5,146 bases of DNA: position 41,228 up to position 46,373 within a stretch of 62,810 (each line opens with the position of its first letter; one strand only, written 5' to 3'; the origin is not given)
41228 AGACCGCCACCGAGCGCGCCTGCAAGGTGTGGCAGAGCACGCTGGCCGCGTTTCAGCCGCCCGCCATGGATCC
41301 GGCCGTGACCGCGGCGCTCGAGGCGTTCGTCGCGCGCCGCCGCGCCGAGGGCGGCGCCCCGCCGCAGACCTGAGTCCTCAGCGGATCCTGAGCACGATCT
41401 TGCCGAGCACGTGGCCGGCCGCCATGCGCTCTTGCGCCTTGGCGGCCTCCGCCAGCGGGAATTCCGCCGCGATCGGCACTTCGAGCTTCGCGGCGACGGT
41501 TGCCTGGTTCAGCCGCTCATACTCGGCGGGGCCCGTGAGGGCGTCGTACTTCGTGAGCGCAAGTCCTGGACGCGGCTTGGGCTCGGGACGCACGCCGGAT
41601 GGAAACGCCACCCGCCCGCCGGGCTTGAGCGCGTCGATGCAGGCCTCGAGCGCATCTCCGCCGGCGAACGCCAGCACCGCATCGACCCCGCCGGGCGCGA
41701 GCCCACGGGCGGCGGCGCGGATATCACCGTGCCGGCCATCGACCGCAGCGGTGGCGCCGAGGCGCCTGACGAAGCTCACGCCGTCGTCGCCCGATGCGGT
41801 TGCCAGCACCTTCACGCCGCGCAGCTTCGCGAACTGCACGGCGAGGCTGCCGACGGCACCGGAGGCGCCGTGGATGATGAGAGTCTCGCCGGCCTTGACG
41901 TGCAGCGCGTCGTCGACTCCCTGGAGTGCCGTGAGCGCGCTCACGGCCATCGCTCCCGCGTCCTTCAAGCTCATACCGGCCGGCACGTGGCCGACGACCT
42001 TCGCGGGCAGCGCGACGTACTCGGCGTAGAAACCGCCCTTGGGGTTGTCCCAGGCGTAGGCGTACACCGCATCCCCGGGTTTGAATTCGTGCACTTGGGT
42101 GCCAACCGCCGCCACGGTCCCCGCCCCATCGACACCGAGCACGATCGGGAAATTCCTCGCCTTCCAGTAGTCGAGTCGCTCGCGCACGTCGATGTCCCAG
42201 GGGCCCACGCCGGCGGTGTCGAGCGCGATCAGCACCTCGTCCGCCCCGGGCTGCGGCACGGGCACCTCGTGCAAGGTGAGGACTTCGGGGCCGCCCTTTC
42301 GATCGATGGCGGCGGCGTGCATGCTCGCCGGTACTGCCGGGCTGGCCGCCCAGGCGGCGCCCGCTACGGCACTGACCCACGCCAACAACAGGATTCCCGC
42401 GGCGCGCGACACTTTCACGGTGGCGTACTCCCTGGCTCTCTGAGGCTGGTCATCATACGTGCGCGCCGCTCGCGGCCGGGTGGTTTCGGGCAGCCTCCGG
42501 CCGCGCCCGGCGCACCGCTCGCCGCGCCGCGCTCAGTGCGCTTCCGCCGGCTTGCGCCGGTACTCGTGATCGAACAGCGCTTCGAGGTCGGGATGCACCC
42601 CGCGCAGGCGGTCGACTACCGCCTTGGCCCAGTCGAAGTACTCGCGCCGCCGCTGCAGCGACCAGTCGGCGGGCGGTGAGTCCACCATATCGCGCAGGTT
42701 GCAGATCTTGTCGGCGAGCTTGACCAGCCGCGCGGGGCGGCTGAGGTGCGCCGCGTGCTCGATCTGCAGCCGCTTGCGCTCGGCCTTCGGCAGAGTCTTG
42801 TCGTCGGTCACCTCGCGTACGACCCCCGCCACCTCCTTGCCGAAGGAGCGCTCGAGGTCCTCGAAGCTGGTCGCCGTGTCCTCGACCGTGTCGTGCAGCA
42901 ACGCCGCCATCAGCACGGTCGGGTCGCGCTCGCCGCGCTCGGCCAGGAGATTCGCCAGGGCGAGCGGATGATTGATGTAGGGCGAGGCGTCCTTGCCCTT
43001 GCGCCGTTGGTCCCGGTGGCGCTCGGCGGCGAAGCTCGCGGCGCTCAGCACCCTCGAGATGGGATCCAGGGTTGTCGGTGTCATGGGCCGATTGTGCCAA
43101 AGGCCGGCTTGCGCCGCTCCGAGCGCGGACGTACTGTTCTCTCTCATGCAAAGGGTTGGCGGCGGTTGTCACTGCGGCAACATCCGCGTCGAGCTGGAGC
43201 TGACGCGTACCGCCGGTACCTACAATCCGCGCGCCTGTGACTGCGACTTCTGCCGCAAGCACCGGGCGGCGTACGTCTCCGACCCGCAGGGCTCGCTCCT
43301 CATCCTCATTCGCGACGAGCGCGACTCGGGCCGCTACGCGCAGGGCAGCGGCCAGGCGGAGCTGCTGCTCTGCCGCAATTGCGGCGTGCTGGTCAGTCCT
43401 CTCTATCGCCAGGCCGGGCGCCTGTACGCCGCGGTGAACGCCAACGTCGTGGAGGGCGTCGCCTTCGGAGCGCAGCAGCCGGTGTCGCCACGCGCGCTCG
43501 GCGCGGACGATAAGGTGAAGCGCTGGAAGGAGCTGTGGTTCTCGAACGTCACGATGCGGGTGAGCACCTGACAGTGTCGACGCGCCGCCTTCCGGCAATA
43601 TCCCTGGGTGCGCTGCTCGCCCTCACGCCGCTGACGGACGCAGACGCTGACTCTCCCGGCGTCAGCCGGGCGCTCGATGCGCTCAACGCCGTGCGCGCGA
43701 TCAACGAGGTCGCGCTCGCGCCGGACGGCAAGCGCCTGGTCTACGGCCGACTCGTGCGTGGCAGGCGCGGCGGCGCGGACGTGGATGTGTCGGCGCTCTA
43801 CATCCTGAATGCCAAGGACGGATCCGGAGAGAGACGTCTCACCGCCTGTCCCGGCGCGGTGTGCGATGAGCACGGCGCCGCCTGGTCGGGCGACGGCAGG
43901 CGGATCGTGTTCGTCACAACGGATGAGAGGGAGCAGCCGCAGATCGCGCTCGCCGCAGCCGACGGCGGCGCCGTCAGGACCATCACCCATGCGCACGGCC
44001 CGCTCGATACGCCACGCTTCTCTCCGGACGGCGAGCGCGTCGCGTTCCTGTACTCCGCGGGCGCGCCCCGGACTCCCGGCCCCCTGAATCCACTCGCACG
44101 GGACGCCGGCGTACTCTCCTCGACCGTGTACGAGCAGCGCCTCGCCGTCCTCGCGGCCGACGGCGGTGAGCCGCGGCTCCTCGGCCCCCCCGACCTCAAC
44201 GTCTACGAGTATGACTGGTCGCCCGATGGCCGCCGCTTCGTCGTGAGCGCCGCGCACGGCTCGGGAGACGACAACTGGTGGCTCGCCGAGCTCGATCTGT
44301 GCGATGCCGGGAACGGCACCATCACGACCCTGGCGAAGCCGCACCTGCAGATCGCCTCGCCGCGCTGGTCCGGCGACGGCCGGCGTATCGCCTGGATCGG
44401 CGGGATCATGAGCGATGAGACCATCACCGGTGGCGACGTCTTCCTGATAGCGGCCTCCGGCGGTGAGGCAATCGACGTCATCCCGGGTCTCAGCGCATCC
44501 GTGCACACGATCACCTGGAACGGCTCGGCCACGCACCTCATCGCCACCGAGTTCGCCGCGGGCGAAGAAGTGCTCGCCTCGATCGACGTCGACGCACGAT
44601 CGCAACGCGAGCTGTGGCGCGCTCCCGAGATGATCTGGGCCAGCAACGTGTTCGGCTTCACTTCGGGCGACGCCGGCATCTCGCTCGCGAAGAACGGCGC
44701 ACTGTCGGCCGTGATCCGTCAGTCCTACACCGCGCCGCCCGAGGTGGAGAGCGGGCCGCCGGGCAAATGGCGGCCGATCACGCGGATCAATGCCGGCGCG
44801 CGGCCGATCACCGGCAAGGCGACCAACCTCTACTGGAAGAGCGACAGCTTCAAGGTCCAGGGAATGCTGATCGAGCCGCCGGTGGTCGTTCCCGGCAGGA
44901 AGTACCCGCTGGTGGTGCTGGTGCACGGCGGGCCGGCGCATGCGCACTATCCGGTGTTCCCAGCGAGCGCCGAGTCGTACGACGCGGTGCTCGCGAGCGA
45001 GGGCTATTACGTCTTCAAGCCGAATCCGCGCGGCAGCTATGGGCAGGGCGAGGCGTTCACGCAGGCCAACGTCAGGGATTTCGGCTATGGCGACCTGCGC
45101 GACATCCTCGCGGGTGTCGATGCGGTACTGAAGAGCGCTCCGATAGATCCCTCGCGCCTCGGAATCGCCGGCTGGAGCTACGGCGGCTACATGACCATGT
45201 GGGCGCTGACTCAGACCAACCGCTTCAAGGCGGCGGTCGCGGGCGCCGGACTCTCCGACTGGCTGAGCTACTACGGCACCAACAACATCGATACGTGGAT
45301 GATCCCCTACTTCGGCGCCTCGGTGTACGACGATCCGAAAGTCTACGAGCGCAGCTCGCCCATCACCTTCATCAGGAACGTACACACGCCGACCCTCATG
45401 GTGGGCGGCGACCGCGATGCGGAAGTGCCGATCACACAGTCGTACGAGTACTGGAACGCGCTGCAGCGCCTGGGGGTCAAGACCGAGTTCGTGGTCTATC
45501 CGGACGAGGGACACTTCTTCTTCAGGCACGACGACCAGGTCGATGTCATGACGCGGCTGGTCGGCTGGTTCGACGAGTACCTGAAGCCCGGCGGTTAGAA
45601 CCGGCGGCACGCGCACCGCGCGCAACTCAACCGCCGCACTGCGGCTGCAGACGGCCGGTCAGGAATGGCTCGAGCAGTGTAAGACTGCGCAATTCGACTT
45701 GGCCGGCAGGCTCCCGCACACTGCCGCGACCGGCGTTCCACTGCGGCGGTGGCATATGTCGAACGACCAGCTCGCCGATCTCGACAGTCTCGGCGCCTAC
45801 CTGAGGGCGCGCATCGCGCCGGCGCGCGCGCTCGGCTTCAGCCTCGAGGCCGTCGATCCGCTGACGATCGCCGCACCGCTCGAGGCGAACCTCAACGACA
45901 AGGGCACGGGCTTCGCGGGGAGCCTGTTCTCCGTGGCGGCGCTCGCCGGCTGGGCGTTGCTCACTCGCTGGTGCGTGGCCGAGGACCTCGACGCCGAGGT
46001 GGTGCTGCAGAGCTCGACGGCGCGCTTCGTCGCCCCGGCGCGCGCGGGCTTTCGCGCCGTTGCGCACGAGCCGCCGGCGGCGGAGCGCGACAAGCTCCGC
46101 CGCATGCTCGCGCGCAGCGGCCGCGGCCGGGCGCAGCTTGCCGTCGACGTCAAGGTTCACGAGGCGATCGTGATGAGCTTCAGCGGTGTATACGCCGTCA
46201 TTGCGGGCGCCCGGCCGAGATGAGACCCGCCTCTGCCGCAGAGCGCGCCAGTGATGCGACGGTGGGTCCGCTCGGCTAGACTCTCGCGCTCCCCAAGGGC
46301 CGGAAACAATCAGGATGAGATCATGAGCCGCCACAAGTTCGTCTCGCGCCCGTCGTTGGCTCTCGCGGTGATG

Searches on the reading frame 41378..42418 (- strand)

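Call 16: search_protein_families(library=pfam, proteins=[window:41378-42418:-], max_evalue=0.001)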
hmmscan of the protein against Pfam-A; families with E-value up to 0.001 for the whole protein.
window:41378-42418:- (346 aa): 3 families
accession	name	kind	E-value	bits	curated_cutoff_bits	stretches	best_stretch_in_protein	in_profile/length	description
PF00107.32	ADH_zinc_N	-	1e-17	64.7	31.8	1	188-272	1-87/129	Zinc-binding dehydrogenase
PF13602.12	ADH_zinc_N_2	-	1.5e-16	62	27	1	220-343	1-134/134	Zinc-binding dehydrogenase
PF08240.17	ADH_N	-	1.8e-15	57.5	23.5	1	58-146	1-103/104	Alcohol dehydrogenase GroES-like domain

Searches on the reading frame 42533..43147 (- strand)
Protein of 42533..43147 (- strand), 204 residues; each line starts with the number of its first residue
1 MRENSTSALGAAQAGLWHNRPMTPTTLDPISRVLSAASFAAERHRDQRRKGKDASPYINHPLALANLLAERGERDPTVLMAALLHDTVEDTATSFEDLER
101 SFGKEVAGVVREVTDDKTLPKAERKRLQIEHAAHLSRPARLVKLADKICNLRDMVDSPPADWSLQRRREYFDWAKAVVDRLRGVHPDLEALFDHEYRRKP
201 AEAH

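Call 21: search_protein_families(library=pfam, proteins=[window:42533-43147:-], max_evalue=0.001)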
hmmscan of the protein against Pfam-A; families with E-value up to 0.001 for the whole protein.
window:42533-43147:- (204 aa): 2 families
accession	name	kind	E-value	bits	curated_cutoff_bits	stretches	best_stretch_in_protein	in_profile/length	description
PF13328.12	HD_4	-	1.3e-19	70.9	27.2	1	36-162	1-135/156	HD domain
PF01966.28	HD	-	1.9e-08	35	22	1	57-150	1-115/116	HD domain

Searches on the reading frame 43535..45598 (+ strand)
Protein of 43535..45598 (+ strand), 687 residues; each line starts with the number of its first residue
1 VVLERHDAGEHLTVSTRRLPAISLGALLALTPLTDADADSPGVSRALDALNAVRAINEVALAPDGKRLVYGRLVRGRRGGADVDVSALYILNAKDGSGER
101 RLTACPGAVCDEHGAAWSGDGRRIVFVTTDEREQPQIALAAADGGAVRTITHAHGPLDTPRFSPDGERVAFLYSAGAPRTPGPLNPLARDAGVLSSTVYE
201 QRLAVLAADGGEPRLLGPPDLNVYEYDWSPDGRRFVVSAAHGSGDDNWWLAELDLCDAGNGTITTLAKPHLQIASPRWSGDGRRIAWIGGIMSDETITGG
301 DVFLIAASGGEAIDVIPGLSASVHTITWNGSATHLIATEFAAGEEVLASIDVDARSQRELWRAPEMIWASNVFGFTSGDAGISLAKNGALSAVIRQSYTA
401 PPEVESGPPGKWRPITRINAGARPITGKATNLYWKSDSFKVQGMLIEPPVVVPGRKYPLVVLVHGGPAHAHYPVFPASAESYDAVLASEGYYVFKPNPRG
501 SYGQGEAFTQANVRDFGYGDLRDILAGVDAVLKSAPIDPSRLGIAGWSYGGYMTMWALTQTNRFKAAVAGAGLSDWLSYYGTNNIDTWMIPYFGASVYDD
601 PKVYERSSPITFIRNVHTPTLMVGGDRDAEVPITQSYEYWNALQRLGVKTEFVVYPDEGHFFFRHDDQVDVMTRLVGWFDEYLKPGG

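Call 16: search_protein_families(library=pfam, proteins=[window:43535-45598:+], max_evalue=0.001)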
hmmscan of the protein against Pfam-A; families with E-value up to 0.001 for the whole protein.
window:43535-45598:+ (687 aa): 9 families
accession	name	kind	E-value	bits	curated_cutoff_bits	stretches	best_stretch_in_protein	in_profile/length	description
PF00326.27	Peptidase_S9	-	2.8e-53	181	22.6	1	484-684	8-211/213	Prolyl oligopeptidase family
PF07676.18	PD40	-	7e-17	61.3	20.9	0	100-137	2-36/38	WD40-like Beta Propeller Repeat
PF20434.5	BD-FAE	-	6.1e-12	45.9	26.8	1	455-642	11-214/215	BD-FAE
PF02129.25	Peptidase_S15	-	1.4e-11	45.1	23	1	444-583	3-140/262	X-Pro dipeptidyl-peptidase (S15 family)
PF01738.24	DLH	-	2.3e-09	37.6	21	1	485-668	36-194/217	Dienelactone hydrolase family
PF00561.26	Abhydrolase_1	-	6.9e-09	36.2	25.8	1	458-572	1-102/245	alpha/beta hydrolase fold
PF12740.14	PETase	-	8.1e-08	32.4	28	0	526-571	111-156/263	PET hydrolase-like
PF07859.19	Abhydrolase_3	-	2.9e-05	24.4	25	1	523-663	51-209/210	alpha/beta hydrolase fold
PF00930.27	DPPIV_N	-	6.1e-05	22.4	22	0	113-140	104-131/354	Dipeptidyl peptidase IV (DPP IV) N-terminal region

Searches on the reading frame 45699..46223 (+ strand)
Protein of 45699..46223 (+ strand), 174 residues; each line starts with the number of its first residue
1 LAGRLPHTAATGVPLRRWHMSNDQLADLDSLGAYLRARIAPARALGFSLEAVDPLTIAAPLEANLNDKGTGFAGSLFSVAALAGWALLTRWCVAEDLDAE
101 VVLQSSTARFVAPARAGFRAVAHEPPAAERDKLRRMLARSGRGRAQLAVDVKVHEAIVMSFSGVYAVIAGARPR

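Call 21: search_protein_families(library=pfam, proteins=[window:45699-46223:+], max_evalue=0.001)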
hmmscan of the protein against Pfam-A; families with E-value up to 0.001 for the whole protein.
window:45699-46223:+ (174 aa): 1 family
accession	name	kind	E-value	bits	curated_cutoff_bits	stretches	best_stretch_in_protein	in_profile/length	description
PF09500.16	YiiD_C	-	1.4e-24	87.1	27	1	31-168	4-143/144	Putative thioesterase (yiiD_Cterm)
